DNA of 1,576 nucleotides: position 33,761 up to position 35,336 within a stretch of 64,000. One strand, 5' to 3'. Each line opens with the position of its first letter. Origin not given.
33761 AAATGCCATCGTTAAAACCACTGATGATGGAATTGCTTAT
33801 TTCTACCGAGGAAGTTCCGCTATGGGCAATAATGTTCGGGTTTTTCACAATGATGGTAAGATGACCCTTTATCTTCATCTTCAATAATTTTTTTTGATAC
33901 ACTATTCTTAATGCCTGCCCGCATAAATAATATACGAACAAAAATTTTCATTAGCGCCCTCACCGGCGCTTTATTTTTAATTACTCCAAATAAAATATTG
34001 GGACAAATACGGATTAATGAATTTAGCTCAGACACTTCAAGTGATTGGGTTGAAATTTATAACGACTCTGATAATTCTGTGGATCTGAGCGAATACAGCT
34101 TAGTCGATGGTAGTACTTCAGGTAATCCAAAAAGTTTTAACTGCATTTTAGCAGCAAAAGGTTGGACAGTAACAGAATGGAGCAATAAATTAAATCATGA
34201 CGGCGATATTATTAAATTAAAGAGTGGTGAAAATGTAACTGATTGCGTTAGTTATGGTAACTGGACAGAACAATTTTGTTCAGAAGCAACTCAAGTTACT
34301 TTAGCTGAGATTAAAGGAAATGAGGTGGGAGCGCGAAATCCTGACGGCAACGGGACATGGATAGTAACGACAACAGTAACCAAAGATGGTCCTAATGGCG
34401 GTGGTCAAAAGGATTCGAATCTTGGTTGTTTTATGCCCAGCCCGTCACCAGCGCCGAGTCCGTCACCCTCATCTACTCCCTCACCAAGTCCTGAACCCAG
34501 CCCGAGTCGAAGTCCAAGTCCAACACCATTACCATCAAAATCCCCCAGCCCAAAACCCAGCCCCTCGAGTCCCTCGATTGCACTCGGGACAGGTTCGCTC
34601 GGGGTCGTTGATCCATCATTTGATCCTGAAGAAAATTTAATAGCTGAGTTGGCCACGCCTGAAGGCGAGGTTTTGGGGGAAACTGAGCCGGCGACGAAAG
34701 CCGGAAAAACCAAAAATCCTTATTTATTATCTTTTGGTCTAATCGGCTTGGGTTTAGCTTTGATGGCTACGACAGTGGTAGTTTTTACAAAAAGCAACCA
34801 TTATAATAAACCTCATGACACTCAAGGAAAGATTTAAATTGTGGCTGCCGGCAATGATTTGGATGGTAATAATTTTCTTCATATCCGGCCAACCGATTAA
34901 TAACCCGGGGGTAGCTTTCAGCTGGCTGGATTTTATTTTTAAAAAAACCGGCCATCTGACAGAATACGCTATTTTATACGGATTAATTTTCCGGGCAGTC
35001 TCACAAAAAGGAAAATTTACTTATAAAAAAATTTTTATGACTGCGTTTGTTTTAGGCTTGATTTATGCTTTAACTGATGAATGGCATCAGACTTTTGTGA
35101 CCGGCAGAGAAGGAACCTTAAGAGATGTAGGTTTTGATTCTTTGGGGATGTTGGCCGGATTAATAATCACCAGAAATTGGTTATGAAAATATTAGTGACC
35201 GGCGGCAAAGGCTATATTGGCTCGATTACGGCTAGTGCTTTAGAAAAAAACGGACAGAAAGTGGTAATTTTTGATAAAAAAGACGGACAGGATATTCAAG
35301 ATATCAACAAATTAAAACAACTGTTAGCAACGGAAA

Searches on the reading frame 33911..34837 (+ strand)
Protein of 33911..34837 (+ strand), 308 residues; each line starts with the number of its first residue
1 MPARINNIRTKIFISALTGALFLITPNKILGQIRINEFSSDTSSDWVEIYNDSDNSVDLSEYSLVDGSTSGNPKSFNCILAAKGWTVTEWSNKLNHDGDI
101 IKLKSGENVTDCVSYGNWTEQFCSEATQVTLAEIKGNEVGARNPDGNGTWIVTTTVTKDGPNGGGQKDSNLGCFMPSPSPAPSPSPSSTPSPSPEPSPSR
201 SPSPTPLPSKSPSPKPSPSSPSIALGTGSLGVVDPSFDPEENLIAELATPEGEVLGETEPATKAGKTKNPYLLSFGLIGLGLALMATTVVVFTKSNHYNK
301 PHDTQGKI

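Call 7: search_protein_families(library=pfam, proteins=[window:33911-34837:+], max_evalue=0.01)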
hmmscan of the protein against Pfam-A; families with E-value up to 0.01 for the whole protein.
window:33911-34837:+ (308 aa): 1 family
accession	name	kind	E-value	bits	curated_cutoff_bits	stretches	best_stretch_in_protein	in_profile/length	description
PF00932.25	LTD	-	3.4e-10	40.7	34.3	1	31-116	6-108/109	Lamin Tail Domain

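Call 8: search_protein_families(library=ncbifam, proteins=[window:33911-34837:+], max_evalue=5)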
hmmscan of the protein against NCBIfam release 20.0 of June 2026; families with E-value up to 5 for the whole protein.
window:33911-34837:+ (308 aa): 5 families
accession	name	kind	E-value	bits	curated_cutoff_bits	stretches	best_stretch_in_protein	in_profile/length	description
NF033680.1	exonuc_ExeM-GG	exception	0.013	13.5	1300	1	32-93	25-85/884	extracellular exonuclease ExeM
NF040983.1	BimA_second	exception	0.55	9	600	1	176-238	93-155/381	trimeric autotransporter actin-nucleating factor BimA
NF008084.0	PRK10819.1-5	equivalog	0.84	9.4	315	1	176-218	63-106/249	TonB system transport protein TonB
NF033186.1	internalin_K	exception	0.95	7.8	1100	1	177-223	511-559/604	class 1 internalin InlK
NF037973.1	metallo_SslE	exception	3.3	4.9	3000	1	167-229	38-99/1519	lipoprotein metalloprotease SslE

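Call 12: find_encoding_contigs(protein=window:33911-34837:+, flank=10000, max_places=6)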
Protein window:33911-34837:+ (308 aa): 2 contigs read that carry it; 2 places shown.
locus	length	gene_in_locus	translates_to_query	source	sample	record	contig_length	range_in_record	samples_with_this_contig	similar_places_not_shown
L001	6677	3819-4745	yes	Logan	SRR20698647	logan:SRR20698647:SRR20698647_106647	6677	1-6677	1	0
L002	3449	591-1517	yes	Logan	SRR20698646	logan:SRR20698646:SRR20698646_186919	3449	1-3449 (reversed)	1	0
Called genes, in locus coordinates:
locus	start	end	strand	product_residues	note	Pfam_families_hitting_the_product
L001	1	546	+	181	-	?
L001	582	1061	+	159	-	-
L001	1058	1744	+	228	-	PF00005:ABC_tran, PF13304:AAA_21 (faint)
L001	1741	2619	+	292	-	PF18075:FtsX_ECD, PF02687:FtsX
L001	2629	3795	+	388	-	PF01551:Peptidase_M23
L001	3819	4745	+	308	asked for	PF00932:LTD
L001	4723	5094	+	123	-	PF04892:VanZ-LLP1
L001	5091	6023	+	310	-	PF01073:3Beta_HSD, PF01370:Epimerase, PF04321:RmlD_sub_bind, PF02719:Polysacc_synt_2, PF16363:GDP_Man_Dehyd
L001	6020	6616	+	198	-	-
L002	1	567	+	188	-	?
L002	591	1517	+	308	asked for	PF00932:LTD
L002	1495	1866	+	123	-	PF04892:VanZ-LLP1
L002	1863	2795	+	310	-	PF01073:3Beta_HSD, PF01370:Epimerase, PF04321:RmlD_sub_bind, PF02719:Polysacc_synt_2, PF16363:GDP_Man_Dehyd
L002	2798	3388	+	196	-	-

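Call 13: find_homologous_proteins(query=window:33911-34837:+, max_evalue=0.001)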
Query window:33911-34837:+ (308 aa): 81 proteins with E <= 0.001 among 8000 candidates.
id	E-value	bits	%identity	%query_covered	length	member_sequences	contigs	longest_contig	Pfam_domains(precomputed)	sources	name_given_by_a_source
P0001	8.4e-202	687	100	100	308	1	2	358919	PF00932.26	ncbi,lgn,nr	ncbi:MAG: lamin tail domain-containing protein [Candidatus Beckwithbacteria bacterium]|nr:lamin tail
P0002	1.6e-66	243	49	83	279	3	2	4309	PF00932.26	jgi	-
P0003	1.1e-65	240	56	53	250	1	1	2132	PF00932.26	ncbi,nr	ncbi:MAG: lamin tail domain-containing protein, partial [bacterium]|nr:lamin tail domain-containing 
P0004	1.2e-57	214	45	63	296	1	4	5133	PF00932.26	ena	-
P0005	6.5e-55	205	51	48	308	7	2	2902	PF00932.26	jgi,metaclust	metaclust:\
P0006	2.1e-52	196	56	49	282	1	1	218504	PF00932.26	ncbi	-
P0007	5.4e-52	195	42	92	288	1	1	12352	PF00932.26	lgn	-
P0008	1.3e-47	181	50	51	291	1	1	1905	PF00932.26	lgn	-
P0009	1.4e-47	181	44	77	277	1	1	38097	PF00932.26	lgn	-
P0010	8.0e-47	178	48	62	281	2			PF00932.26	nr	nr:lamin tail domain-containing protein [Candidatus Levybacteria bacterium]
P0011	1.4e-46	177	38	89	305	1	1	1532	PF00932.26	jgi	-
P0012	5.4e-44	169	42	50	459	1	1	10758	PF00932.26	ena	-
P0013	1.6e-43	167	45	65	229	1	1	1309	PF00932.26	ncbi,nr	ncbi:MAG: lamin tail domain-containing protein, partial [Methylococcales bacterium]|nr:lamin tail do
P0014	7.6e-43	165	38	95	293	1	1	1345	PF00932.26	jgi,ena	-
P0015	1.4e-38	151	54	47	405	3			PF00932.26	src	-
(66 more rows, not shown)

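Call 21: find_related_loci(query=A2, collection=genome_contigs, flank=10000)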
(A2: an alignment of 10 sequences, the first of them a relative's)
Query A2 (308 aa) in genome_contigs; peptide patterns used: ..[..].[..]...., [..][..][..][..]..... (x = any residue, [..] = any of these).
600 stretches matched a pattern (row limit reached: there are more); 119 encode a relative of the query (tblastn E <= 1e-3); the best 80 are kept; 80 distinct loci.
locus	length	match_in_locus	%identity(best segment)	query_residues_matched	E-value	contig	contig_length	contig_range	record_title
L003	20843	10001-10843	45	12-185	6e-41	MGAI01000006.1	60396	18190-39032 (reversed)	MAG: Candidatus Roizmanbacteria bacterium RIFCSPLOWO2_01_FULL_37_16 rifcsplowo2_01_scaffold_1080, whole genome shotgun s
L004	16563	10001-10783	34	3-289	3e-25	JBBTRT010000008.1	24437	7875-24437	MAG: Patescibacteria group bacterium isolate H52-bin002_1 H52_bin002_1_000000000008, whole genome shotgun sequence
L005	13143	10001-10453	40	1-162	5e-23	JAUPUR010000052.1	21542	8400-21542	MAG: Patescibacteria group bacterium isolate erpe_2018_sw_18hr_WHONDRS-SW48-000091_B_bin.71 scaffold_312809, whole genom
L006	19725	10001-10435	35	28-181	2e-17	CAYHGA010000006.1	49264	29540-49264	MAG TPA_asm: uncultured Gammaproteobacteria bacterium isolate ERP119705_co10_249 genome assembly, contig: NODE_458_lengt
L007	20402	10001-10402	34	31-187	1e-12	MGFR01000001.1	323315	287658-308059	MAG: Candidatus Woesebacteria bacterium RBG_13_46_13 RBG_13_scaffold_102, whole genome shotgun sequence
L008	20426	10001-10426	29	29-163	2e-9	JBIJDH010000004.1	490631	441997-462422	MAG: Myxococcota bacterium isolate ME2006-08-22D15_3300044611_group2_bin215 Rohwer_bin1508_scaffold_4_c1, whole genome s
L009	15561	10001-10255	42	32-116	1e-8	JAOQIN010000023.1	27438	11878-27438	MAG: Candidatus Methanoxibalbensis ujae isolate NA091.008_2 NODE_23, whole genome shotgun sequence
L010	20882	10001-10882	29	2-164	4e-8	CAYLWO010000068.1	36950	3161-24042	MAG TPA_asm: uncultured Cytophagia bacterium isolate binchicken_co66_61 genome assembly, contig: NODE_1926_length_36950_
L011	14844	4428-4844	34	32-166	7e-8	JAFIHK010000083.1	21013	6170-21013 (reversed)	MAG: Bacteroidales bacterium isolate HJP_bin42 k141_119204, whole genome shotgun sequence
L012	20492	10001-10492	26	9-165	1e-7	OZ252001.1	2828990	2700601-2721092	MAG: Flavobacteriaceae bacterium isolate 152202f0-0f10-42af-8a40-c72789308232 genome assembly, chromosome: 1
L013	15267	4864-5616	34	33-162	1e-7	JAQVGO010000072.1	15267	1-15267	MAG: Bacteroidales bacterium isolate STE_184 NODE_9123_length_15267_cov_13.543659_Sandtown_E, whole genome shotgun seque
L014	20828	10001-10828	30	18-162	1e-7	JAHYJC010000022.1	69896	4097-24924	MAG: Lentimicrobium sp. isolate KA12 NODE_224_length_69896_cov_13.422165, whole genome shotgun sequence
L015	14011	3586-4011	26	24-188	5e-6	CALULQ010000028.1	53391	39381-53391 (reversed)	MAG: uncultured Paraprevotella sp. isolate BRZ_EI__bin2 genome assembly, contig: BRZ_EI__NODE_812_length_53391_cov_6.665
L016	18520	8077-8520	28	29-194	5e-7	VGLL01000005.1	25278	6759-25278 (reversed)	MAG: Candidatus Shapirobacteria bacterium isolate K_DeepCast_150m_m1_139 K_DeepCast_150m_m1_139_Ga0194126_10003391, whol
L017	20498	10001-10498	28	12-157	9e-7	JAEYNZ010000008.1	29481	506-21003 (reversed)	MAG: Bacteroidetes bacterium isolate OH_CBB_133 k127_145442, whole genome shotgun sequence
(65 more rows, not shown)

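Call 47: search_protein_families(library=pfam, proteins=[L007:13974-14570:+, L016:10894-11505:+, L007:13180-13977:+], max_evalue=0.001)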
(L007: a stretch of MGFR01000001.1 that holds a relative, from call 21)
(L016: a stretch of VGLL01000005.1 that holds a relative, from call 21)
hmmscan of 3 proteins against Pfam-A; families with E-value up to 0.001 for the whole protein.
L007:13974-14570:+ (198 aa): 1 family
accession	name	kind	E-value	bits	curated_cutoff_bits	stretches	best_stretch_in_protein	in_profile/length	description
PF04203.18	Sortase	-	8.5e-24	84.1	26.6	1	61-195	1-123/125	Sortase domain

L016:10894-11505:+ (203 aa): 1 family
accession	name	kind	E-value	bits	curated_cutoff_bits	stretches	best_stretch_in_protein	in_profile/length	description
PF04203.18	Sortase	-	2.6e-21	76.1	26.6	1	65-201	1-124/125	Sortase domain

L007:13180-13977:+ (265 aa): 1 family
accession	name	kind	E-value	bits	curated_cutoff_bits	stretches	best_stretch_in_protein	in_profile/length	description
PF00413.30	Peptidase_M10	-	1.6e-06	28.6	24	1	178-263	81-158/159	Matrixin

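Call 64: predict_structure(alignment_id=A1)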
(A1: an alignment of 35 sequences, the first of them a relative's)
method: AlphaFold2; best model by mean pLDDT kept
length: 308 residues; sequences in the alignment: 35
mean_pLDDT: 74.6   pTM: 0.55
mean pLDDT of the five models: 74.6, 74.0, 73.6, 73.1, 73.0
residues with pLDDT >= 90: 105; 70-90: 88; 50-70: 66; < 50: 49
segments of 3 or more residues with pLDDT < 50: 200-202, 220-234, 236-238, 240-254, 257-259, 261-263, 306-308
pLDDT, mean of each block of 10 residues (from residue 1): 65 90 72 90 87 92 82 89 92 83 93 85 80 92 88 92 74 69 76 56 54 53 45 47 46 47 57 90 92 79 55
secondary structure, 60 per line:
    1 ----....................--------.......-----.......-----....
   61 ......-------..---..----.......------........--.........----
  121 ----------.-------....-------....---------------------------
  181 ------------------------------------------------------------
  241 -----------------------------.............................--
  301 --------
elements in order: H5-24 E33-39 E45-51 E62-66 E85-91 E98-105 E108-116 E139-142 E150-153 H270-298

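Call 72: search_protein_families(library=ncbifam, proteins=[L007:13974-14570:+, L016:10894-11505:+], max_evalue=0.001)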
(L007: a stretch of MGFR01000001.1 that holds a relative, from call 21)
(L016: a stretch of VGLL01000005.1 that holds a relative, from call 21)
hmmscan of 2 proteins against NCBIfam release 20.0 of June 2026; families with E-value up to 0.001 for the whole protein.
L007:13974-14570:+ (198 aa): 8 families
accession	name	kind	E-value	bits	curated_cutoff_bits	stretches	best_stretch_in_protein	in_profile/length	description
NF033745.1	class_C_sortase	subfamily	6.7e-15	55.4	160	1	55-194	89-218/220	class C sortase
NF033746.1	class_D_sortase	subfamily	1.9e-13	50.4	165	1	61-195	13-132/135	class D sortase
NF058671.1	sortase_SrtD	exception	3.2e-13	49.8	140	1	59-184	65-175/187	class D sortase, LPxTATN-specific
TIGR01076.1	sortase_fam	subfamily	5.7e-13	48.8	39.35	1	61-194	3-125/136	sortase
NF033747.1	class_E_sortase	subfamily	7.5e-09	35.7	160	1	53-195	65-204/211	class E sortase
TIGR03784.1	marine_sortase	equivalog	1.4e-05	24.8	158.25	1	92-183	78-159/174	class GN sortase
NF033748.1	class_F_sortase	subfamily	1.5e-05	24.7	166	1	54-161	7-112/155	class F sortase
NF000450.2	bla-B1-FLAV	exception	0.00036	20.1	450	1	110-168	135-193/242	subclass B1 metallo-beta-lactamase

L016:10894-11505:+ (203 aa): 6 families
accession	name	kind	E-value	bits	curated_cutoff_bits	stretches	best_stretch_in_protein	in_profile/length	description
NF058671.1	sortase_SrtD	exception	2.1e-13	50.4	140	1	56-200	56-186/187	class D sortase, LPxTATN-specific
NF033746.1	class_D_sortase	subfamily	3.8e-12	46.2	165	1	65-202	13-134/135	class D sortase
NF033745.1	class_C_sortase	subfamily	7.9e-11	42.1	160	1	63-200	93-219/220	class C sortase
TIGR01076.1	sortase_fam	subfamily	1.2e-10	41.3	39.35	1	91-201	22-127/136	sortase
NF033747.1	class_E_sortase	subfamily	1.5e-09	38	160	1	56-200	64-204/211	class E sortase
NF033748.1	class_F_sortase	subfamily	0.0007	19.3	166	1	62-185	11-133/155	class F sortase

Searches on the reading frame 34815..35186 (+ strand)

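Call 7: search_protein_families(library=pfam, proteins=[window:34815-35186:+], max_evalue=0.01)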
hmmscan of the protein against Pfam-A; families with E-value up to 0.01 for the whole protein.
window:34815-35186:+ (123 aa): 1 family
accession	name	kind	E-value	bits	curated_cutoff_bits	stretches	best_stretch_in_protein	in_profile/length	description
PF04892.17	VanZ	-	3.5e-13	50.7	30.1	1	10-120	2-123/126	VanZ like family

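Call 8: search_protein_families(library=ncbifam, proteins=[window:34815-35186:+], max_evalue=5)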
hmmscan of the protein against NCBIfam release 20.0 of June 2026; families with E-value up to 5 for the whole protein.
window:34815-35186:+ (123 aa): 1 family
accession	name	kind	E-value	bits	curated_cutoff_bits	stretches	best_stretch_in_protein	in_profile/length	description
NF037970.1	vanZ_1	subfamily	4.5e-22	78.8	20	1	16-111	1-108/109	VanZ family protein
